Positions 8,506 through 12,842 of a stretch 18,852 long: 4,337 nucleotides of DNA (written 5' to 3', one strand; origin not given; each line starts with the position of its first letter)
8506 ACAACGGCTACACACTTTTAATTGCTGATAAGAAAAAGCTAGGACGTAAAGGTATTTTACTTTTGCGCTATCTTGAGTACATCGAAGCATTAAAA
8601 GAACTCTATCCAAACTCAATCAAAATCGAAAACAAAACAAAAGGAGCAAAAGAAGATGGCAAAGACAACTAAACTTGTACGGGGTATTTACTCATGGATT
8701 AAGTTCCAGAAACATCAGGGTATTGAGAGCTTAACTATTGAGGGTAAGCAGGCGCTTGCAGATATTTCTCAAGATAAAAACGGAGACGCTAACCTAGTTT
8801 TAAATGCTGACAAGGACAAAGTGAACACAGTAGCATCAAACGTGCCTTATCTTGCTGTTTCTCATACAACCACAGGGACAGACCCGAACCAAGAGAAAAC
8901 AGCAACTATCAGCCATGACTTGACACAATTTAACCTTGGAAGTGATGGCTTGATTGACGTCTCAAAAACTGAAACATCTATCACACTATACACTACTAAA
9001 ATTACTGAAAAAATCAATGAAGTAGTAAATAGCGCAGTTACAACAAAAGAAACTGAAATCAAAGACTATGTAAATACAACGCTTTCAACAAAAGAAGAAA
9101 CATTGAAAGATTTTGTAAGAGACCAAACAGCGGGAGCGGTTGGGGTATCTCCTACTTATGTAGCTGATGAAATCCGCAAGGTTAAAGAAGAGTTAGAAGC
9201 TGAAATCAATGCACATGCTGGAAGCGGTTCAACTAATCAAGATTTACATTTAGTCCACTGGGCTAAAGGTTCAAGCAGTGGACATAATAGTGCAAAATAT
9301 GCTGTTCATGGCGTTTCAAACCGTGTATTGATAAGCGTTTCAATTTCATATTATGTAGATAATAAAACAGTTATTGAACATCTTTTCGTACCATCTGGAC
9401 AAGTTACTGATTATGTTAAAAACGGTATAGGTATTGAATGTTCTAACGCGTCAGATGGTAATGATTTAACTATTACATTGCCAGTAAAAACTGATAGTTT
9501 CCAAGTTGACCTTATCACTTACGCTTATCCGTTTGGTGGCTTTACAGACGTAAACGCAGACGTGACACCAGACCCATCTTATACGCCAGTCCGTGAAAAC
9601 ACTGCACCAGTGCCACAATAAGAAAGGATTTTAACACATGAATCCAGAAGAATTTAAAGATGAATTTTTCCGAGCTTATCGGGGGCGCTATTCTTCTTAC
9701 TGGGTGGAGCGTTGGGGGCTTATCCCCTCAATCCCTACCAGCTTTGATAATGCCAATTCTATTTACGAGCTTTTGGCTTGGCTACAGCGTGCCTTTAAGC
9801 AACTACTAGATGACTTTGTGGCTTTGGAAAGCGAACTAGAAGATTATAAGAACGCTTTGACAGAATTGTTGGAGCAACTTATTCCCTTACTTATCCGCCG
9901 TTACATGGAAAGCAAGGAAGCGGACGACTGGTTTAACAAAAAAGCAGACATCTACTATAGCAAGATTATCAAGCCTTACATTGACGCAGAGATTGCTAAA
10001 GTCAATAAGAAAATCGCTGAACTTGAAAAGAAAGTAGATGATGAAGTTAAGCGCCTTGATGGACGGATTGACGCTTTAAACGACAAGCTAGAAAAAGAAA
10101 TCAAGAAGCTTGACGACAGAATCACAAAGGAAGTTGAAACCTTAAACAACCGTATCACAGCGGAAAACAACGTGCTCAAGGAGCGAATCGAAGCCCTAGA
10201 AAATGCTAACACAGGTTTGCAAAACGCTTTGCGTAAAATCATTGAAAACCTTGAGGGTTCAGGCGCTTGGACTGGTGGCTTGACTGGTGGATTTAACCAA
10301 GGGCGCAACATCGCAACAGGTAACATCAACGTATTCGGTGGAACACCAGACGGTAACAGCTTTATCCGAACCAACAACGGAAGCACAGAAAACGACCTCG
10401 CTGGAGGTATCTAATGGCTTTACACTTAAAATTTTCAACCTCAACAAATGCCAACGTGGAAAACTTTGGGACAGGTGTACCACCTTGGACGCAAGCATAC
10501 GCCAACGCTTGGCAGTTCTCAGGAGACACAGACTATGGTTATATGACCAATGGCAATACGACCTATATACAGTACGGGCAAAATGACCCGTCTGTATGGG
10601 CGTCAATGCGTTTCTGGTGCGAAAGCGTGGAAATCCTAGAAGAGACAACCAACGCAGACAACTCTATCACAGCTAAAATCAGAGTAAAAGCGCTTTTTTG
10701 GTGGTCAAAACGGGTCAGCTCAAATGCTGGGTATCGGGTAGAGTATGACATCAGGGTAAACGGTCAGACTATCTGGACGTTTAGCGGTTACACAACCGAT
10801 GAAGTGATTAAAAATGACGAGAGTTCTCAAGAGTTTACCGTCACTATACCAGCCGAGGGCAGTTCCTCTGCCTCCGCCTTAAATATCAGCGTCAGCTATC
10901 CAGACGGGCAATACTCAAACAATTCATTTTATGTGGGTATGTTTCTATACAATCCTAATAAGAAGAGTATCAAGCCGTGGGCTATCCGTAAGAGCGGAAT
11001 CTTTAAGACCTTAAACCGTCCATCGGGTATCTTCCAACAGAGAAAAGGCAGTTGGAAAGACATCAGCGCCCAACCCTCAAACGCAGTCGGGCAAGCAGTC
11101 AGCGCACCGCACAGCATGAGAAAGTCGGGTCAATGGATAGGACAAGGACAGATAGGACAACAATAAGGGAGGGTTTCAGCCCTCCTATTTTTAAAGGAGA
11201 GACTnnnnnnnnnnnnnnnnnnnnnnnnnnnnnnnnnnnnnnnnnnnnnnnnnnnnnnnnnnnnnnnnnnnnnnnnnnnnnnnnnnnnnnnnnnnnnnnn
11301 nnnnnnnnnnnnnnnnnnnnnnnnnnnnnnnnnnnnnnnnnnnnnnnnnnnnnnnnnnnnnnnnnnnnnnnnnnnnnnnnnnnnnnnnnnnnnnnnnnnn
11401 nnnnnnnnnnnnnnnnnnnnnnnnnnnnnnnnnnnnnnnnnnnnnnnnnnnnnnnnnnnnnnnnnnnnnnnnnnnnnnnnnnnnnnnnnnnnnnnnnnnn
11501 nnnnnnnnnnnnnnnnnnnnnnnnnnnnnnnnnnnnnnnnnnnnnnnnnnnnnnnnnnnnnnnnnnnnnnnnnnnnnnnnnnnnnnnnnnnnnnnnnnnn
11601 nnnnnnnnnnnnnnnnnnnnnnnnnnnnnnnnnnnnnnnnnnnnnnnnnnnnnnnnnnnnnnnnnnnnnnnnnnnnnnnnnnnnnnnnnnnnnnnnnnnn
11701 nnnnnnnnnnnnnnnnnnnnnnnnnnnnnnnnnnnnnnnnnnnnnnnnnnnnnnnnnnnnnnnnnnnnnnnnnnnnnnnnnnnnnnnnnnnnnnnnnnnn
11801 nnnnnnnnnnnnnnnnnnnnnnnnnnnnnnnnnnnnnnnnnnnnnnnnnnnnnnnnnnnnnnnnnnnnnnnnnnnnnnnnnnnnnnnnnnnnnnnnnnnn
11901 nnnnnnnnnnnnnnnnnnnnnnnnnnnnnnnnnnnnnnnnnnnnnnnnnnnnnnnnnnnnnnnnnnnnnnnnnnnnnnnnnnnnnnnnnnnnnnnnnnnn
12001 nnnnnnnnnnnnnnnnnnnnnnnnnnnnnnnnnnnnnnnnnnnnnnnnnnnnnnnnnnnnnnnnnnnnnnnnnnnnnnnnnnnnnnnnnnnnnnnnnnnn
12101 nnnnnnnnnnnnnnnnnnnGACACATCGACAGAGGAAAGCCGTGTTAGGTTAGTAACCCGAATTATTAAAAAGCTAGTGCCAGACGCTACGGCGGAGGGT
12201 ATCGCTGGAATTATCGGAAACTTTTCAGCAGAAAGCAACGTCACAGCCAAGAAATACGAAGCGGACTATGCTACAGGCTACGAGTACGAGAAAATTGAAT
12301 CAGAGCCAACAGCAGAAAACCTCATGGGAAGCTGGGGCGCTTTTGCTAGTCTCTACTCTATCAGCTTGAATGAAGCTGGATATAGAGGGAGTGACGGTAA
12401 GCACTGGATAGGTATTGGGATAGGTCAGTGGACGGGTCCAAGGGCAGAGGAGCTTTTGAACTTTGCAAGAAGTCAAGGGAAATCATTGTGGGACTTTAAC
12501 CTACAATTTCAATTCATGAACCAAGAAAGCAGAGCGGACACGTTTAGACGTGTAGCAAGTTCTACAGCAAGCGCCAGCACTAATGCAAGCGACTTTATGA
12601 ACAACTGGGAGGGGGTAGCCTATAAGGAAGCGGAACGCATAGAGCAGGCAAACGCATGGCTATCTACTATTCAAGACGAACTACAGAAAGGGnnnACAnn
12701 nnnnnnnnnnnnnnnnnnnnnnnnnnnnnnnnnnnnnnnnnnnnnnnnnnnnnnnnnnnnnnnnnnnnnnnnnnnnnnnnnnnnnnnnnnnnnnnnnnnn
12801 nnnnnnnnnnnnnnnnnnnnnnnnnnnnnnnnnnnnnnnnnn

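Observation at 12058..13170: Two different peptidoglycan-hydrolase domains (tail lysozyme and CHAP) sit at the break point of the tail knob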

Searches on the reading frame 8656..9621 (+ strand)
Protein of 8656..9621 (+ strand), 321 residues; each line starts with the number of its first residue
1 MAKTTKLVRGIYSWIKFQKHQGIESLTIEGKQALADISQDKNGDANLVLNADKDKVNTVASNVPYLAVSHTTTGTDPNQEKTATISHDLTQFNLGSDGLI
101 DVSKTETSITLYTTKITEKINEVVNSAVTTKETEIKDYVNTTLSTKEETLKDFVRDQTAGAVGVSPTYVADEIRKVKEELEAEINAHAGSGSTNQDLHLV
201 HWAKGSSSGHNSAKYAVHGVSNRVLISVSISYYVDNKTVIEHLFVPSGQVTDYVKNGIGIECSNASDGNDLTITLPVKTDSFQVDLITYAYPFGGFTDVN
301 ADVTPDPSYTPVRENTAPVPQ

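Call 8: search_protein_families(library=pfam, proteins=[window:8656-9621:+], max_evalue=0.01)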
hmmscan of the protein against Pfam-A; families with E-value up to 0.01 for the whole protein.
window:8656-9621:+ (321 aa): 0 families

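Call 9: search_protein_families(library=phrogs, proteins=[window:8656-9621:+], max_evalue=0.001)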
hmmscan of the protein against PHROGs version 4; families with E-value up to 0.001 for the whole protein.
window:8656-9621:+ (321 aa): 1 family
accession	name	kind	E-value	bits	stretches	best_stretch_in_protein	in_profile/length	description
phrog_35592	-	unknown function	7.8e-46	157.7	1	1-130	1-130/295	-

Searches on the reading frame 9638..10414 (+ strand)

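Call 8: search_protein_families(library=pfam, proteins=[window:9638-10414:+], max_evalue=0.01)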
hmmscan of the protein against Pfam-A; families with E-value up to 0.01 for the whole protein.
window:9638-10414:+ (258 aa): 12 families
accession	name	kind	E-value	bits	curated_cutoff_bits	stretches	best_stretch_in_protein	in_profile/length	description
PF04513.17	Baculo_PEP_C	-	3.3e-08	34.1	38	1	120-201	52-130/140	Baculovirus polyhedron envelope protein, PEP, C terminus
PF02646.22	RmuC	-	0.00026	20.6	26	0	144-211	3-69/291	RmuC family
PF20667.3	Sec10_N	-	0.00035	21.1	27.4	0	124-197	13-89/118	Exocyst complex component Sec10, N-terminal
PF01442.23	Apolipoprotein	-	0.00067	19.8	90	1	122-185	9-91/190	Apolipoprotein A1/A4/E domain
PF07889.17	DUF1664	-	0.00079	19.9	34.6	1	119-201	43-120/124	Protein of unknown function (DUF1664)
PF06705.16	SF-assemblin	-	0.0012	18.7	30.6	1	122-206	39-120/247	SF-assemblin/beta giardin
PF12699.13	phiKZ_IP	-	0.0012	18.6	27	1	119-220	109-212/387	phiKZ-like phage internal head proteins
PF07352.17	Phage_Mu_Gam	-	0.0014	19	28.3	0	115-152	18-55/149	Bacteriophage Mu Gam like protein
PF04108.17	ATG17_like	-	0.0019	18.2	43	1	45-205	50-185/355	Autophagy protein ATG17-like domain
PF07195.17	FliD_C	-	0.002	18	25.4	0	108-162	174-231/236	Flagellar hook-associated protein 2 C-terminus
PF16526.10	CLZ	-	0.0059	17.4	26.7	0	124-172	20-64/71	C-terminal leucine zipper domain of cyclic nucleotide-gated channels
PF05597.16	Phasin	-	0.0059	17.1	28.8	0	119-189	52-119/126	Poly(hydroxyalcanoate) granule associated protein (phasin)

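Call 9: search_protein_families(library=phrogs, proteins=[window:9638-10414:+], max_evalue=0.001)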
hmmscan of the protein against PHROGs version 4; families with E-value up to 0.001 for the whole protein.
window:9638-10414:+ (258 aa): 5 families
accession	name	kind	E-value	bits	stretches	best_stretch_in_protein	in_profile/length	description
phrog_17155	-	unknown function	6e-142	473.3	1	1-258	1-258/277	-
phrog_7547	-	unknown function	4.7e-10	39.4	1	129-258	697-824/824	-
phrog_20262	-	unknown function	1.5e-05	26.1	1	71-166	27-121/146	-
phrog_3590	-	unknown function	7.4e-05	23.3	1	33-223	135-322/481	-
phrog_16326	-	unknown function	0.00027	21.6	1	103-187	9-92/222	-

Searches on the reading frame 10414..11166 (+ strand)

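Call 8: search_protein_families(library=pfam, proteins=[window:10414-11166:+], max_evalue=0.01)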
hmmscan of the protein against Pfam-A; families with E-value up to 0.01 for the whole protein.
window:10414-11166:+ (250 aa): 1 family
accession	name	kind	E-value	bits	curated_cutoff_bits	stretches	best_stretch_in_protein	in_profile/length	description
PF12584.13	TRAPPC10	-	0.004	17.4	22.5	0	76-145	27-98/150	Trafficking protein particle complex subunit 10, TRAPPC10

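Call 9: search_protein_families(library=phrogs, proteins=[window:10414-11166:+], max_evalue=0.001)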
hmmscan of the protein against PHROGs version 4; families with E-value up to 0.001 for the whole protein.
window:10414-11166:+ (250 aa): 2 families
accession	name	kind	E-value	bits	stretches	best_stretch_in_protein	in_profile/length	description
phrog_15030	-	unknown function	1.8e-120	402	1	1-249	1-255/255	-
phrog_7782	-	unknown function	2.5e-09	38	1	183-248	177-243/244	-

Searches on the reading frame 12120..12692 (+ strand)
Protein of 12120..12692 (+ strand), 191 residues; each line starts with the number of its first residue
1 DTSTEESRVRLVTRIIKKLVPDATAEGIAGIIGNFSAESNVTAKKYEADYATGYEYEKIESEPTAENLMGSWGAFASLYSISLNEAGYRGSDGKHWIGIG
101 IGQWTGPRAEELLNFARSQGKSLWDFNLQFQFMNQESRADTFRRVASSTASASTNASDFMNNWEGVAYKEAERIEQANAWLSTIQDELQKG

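Call 21: search_dna_similar(query=window:12120-12692:+, collection=phages, mode=protein, max_rows=40, max_evalue=0.01)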
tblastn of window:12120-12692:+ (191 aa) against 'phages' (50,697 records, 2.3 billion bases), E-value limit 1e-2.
Records with a match: 16; places in all: 16; records where one place covers at least 80% of the query: 6.
Best place of each record, by identity: 95-99% 5; <60% 11.
By first word of the organism name: Streptococcus 9; Cellulophaga 4; Enterococcus 1; Acutalibacter 1; Pseudanabaena 1.
By host as written in the record: Streptococcus pneumoniae 4; Cellulophaga baltica #4 2; - 1; Streptococcus equinus KCCM 13031P 1; Streptococcus equinus KCTC 4834 1; Enterococcus faecalis 1; Acutalibacter muris 1; Streptococcus gallolyticus BSJ31 1; and 4 more.
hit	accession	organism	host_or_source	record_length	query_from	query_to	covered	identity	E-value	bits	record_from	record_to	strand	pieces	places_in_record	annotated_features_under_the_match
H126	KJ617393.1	Streptococcus phage SOCP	Streptococcus pneumoniae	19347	1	191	100%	98.4%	3e-114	362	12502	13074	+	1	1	tail protein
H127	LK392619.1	Streptococcus phage CP-7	Streptococcus pneumoniae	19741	1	191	100%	97.4%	1e-112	357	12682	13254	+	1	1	Tail protein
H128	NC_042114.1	Streptococcus phage CP-7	Streptococcus pneumoniae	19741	1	191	100%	97.4%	1e-112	357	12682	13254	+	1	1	tail protein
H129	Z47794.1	Streptococcus phage Cp1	-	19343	1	176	92%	97.7%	2e-103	331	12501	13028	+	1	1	orf18: CDS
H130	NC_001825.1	Streptococcus phage Cp1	Streptococcus pneumoniae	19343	1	176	92%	97.7%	2e-103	331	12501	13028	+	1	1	tail protein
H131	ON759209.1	Streptococcus phage vB_SbRt-pBovineB21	Streptococcus equinus KCCM 13031P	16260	1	145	76%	39.0%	7e-29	117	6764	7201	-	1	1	PlyCA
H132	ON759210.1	Streptococcus phage vB_SbRt-pBovineS21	Streptococcus equinus KCTC 4834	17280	1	145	76%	38.4%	2e-28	116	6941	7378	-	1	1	PlyCA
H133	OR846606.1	Enterococcus phage Efs 1-1-1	Enterococcus faecalis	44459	24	182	83%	29.8%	2e-7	56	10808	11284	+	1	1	record has no annotation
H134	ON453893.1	Acutalibacter phage Fontainebleau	Acutalibacter muris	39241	27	136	58%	30.6%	5e-3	43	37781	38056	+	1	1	N-acetylmuramoyl-L-alanine amidase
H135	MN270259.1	Streptococcus phage phi-SgaBSJ31_rum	Streptococcus gallolyticus BSJ31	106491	23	133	58%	28.8%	6e-3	42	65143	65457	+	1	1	hypothetical protein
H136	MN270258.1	Streptococcus phage phi-SgaBSJ27_rum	Streptococcus gallolyticus BSJ27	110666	23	133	58%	28.8%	6e-3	42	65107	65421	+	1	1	hypothetical protein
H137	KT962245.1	Cellulophaga phage phi4:1_13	Cellulophaga baltica #13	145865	44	139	50%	29.2%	9e-3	42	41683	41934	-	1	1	structural protein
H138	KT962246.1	Cellulophaga phage phi4:1_18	Cellulophaga baltica #18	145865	44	139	50%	29.2%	9e-3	42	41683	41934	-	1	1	structural protein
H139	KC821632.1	Cellulophaga phage phi4:1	Cellulophaga baltica #4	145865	44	139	50%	29.2%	9e-3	42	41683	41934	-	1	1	structural protein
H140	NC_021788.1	Cellulophaga phage phi4:1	Cellulophaga baltica #4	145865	44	139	50%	29.2%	9e-3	42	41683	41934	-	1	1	tail protein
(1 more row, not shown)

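Call 23: get_annotated_region(hit=H131, flank=6000)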
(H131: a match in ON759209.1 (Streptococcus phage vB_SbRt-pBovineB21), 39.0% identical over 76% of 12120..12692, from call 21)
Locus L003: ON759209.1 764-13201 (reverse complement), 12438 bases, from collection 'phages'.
description: Streptococcus phage vB_SbRt-pBovineB21, complete genome.
organism: Streptococcus phage vB_SbRt-pBovineB21 (NCBI taxid 2961980)
taxonomy: Viruses; Duplodnaviria; Heunggongvirae; Uroviricota; Caudoviricetes; Rountreeviridae
host: Streptococcus equinus KCCM 13031P; source: cow feces; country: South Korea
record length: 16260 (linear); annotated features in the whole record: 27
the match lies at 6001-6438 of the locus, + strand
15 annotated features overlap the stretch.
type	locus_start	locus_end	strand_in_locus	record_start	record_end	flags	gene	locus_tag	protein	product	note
CDS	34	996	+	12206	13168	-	-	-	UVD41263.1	upper collar protein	-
CDS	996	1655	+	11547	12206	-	-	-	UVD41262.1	head to tail adator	-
CDS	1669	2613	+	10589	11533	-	-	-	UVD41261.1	tail fiber protein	-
CDS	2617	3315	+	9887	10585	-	-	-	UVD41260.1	hypothetical protein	-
CDS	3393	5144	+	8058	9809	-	-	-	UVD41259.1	tail fiber protein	Phage tail fiber protein (caudoviral major tail protein N-terminus)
CDS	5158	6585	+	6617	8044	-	-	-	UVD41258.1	PlyCA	-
CDS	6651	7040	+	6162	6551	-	-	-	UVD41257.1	holin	-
CDS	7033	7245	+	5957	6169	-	-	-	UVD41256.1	PlyCB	-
CDS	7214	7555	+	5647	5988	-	-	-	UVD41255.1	HNH endonuclease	lil (HNH endonuclease)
CDS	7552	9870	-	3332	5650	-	-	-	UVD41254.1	DNA polymerase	-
CDS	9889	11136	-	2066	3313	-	-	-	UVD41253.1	putative encapsidation protein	putative encapsidation protein (phage neck-associated protein)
CDS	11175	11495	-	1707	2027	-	-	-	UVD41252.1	hypothetical protein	-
CDS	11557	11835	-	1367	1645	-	-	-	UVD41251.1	hypothetical protein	-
CDS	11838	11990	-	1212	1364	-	-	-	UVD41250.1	hypothetical protein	-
CDS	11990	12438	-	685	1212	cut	-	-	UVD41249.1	hypothetical protein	-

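Call 25: search_protein_families(library=pfam, proteins=[L003:5158-6585:+, L003:3393-5144:+, L003:2617-3315:+, L003:1669-2613:+], max_evalue=0.01)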
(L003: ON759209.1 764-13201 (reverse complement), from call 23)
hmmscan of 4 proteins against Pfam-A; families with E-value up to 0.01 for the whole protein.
L003:5158-6585:+ (475 aa): 1 family
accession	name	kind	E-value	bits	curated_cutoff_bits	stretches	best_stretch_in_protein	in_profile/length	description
PF18013.6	Phage_lysozyme2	-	7.5e-21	75.2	28.2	1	298-466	11-138/140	Phage tail lysozyme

L003:3393-5144:+ (583 aa): 1 family
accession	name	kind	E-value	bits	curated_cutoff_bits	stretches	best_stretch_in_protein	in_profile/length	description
PF16838.11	Caud_tail_N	-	1.6e-23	83.9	27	1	2-114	1-119/120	Caudoviral major tail protein N-terminus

L003:2617-3315:+ (232 aa): 0 families

L003:1669-2613:+ (314 aa): 0 families

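Call 49: search_solved_structures(query=A1, max_evalue=1, show_alignments=2)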
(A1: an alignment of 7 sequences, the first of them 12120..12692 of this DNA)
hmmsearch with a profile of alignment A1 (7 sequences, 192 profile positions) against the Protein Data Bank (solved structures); distinct sequences matched with E-value up to 1: 3.
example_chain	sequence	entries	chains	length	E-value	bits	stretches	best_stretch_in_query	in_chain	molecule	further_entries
3csr_A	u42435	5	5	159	5.8e-46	160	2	91-184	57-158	Morphogenesis protein 1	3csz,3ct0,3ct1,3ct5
3csq_A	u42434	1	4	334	1.1e-45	159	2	91-191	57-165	Morphogenesis protein 1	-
9m7n_A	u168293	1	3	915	0.013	18.6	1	146-188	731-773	Gp16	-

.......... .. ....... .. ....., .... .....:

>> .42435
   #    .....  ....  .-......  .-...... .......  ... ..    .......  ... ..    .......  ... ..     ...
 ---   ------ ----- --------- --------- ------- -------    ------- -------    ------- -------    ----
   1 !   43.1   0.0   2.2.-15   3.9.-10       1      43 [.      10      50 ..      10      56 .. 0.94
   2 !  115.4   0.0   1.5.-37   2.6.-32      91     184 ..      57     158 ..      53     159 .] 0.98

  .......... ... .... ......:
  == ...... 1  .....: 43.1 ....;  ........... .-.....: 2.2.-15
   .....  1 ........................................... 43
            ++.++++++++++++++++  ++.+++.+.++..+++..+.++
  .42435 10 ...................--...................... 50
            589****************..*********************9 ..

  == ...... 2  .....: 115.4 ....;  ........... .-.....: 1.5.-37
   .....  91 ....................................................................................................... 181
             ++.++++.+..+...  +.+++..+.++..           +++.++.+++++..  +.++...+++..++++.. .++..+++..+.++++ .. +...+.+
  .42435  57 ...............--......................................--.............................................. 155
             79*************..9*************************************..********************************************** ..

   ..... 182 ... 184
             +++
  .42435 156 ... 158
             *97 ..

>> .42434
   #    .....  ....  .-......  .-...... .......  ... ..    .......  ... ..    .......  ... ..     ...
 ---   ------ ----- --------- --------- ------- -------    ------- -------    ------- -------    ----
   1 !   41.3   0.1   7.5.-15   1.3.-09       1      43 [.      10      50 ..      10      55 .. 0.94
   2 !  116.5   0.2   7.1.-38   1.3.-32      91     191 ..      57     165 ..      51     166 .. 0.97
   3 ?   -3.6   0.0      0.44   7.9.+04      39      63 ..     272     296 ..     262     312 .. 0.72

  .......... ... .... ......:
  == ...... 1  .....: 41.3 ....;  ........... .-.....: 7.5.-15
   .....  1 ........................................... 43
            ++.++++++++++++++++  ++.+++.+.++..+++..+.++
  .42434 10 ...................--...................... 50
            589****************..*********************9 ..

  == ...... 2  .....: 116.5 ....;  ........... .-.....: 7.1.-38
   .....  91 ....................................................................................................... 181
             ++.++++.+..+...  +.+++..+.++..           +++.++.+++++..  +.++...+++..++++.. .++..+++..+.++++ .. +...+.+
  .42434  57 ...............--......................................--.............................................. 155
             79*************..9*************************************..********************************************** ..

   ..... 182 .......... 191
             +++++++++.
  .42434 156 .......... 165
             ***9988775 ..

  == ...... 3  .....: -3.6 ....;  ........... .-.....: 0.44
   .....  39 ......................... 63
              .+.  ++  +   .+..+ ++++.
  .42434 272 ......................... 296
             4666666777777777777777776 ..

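Call 51: search_solved_structures(query=A2, max_evalue=10, show_alignments=1)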
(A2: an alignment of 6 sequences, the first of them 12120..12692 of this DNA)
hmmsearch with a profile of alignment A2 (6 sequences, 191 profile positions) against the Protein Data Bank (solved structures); distinct sequences matched with E-value up to 10: 2.
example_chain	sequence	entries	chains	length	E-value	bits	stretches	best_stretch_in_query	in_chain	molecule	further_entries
3csr_A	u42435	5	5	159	5.4e-05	26.4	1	93-183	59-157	Morphogenesis protein 1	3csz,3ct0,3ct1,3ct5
3csq_A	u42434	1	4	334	0.00033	23.8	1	93-183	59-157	Morphogenesis protein 1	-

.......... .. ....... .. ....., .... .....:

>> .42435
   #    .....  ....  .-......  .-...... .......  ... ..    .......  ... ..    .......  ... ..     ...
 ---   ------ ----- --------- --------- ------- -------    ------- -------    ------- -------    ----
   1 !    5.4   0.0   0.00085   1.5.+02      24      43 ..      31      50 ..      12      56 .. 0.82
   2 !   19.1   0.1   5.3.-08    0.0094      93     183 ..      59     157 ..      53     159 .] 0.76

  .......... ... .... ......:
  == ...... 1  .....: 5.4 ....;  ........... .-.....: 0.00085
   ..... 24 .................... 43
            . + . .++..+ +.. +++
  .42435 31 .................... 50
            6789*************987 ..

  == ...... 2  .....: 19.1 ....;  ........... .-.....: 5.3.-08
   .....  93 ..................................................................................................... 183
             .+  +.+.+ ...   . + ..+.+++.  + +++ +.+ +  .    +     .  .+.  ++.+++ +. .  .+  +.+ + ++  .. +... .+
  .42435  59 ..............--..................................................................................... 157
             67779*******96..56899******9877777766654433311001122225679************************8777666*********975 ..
